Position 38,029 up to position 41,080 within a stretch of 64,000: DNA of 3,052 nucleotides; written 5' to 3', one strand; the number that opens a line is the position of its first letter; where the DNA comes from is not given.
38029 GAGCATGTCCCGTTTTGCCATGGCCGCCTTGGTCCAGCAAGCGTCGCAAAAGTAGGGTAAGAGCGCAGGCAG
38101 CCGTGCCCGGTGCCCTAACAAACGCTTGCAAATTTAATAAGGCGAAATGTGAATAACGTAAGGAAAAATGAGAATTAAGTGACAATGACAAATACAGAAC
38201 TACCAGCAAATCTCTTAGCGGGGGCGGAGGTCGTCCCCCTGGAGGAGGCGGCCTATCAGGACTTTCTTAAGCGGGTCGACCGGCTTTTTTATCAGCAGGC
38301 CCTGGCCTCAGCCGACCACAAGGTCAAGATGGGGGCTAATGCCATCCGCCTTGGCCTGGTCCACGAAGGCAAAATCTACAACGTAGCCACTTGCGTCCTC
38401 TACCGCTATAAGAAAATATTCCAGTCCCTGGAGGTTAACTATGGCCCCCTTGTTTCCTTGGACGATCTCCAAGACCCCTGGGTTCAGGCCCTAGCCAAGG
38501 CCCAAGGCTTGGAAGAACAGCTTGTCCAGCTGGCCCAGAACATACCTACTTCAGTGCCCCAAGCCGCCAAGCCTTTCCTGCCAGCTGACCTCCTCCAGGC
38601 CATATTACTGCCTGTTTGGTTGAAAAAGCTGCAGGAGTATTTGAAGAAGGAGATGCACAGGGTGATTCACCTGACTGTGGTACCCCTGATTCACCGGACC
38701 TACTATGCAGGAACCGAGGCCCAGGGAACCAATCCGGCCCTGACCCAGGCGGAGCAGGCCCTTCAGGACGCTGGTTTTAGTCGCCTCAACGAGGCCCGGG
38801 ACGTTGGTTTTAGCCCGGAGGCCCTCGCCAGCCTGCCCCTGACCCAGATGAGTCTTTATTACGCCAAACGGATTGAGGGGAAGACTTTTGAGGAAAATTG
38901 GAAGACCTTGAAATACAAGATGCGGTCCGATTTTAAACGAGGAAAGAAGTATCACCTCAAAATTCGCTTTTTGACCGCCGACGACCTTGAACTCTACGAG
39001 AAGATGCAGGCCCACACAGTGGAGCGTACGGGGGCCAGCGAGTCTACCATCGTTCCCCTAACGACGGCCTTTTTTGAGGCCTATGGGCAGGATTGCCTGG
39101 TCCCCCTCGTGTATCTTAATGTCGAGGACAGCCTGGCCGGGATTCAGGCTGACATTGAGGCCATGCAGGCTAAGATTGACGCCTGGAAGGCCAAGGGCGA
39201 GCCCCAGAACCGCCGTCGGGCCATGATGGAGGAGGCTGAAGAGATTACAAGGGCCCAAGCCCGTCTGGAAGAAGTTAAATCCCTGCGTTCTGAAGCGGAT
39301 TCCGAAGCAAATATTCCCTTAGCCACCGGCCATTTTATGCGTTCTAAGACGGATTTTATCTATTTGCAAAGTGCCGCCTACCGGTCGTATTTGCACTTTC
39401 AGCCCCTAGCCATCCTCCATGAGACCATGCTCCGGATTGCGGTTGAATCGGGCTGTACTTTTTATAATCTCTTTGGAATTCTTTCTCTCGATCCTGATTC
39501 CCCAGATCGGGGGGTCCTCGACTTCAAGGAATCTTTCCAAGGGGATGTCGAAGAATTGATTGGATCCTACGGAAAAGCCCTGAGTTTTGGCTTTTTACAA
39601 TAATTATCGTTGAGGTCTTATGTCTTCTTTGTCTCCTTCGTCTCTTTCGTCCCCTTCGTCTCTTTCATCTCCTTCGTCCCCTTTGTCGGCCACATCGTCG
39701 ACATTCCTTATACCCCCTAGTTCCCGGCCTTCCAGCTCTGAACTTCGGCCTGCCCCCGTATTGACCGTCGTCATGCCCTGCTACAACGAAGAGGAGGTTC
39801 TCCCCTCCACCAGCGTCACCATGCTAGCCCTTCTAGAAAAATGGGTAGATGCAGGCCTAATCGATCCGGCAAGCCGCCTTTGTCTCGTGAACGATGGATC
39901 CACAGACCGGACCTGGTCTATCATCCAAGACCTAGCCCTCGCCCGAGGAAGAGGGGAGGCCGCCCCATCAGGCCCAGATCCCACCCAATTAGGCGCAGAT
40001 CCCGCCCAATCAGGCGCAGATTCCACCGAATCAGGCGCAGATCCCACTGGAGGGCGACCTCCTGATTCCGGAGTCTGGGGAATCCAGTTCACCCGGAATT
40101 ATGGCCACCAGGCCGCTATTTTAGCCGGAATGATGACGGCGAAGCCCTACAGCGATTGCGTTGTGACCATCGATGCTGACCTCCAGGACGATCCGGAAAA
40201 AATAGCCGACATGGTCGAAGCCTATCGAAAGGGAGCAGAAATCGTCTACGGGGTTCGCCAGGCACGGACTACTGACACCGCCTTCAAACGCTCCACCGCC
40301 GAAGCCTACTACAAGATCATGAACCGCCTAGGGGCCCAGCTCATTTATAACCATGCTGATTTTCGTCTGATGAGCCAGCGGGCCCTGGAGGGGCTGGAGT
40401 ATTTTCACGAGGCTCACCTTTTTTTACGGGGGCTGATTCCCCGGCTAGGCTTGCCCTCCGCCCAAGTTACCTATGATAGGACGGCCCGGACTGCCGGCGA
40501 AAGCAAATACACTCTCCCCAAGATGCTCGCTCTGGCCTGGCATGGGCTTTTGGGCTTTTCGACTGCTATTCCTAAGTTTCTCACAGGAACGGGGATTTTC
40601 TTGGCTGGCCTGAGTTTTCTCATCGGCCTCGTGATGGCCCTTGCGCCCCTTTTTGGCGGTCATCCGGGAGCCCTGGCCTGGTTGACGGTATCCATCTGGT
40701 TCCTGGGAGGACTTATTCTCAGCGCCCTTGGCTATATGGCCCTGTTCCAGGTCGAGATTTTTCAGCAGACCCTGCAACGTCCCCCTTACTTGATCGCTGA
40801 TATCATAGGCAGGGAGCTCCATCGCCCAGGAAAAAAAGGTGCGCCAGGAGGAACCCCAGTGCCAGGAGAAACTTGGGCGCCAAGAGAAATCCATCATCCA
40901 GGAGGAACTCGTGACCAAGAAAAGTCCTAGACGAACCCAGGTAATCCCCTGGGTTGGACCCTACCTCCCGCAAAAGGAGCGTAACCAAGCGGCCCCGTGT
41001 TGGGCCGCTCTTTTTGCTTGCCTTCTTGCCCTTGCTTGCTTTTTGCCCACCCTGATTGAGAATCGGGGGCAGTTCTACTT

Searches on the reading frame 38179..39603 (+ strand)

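Call 10: search_protein_families(library=pfam, proteins=[window:38179-39603:+])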
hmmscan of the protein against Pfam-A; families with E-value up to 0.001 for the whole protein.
window:38179-39603:+ (474 aa): 2 families
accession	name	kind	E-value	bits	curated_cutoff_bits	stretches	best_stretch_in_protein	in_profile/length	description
PF02388.22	FemAB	-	1e-43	150.2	24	1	143-465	80-390/406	FemAB family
PF13480.13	Acetyltransf_6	-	6.4e-05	23.6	22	0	327-433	33-136/143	Acetyltransferase (GNAT) domain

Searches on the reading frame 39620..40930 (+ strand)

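Call 10: search_protein_families(library=pfam, proteins=[window:39620-40930:+])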
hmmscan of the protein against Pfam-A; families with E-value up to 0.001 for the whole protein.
window:39620-40930:+ (436 aa): 1 family
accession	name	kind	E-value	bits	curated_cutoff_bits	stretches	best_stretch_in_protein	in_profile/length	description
PF00535.33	Glycos_transf_2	-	5.8e-21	75.6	23.3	2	154-257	57-165/168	Glycosyl transferase family 2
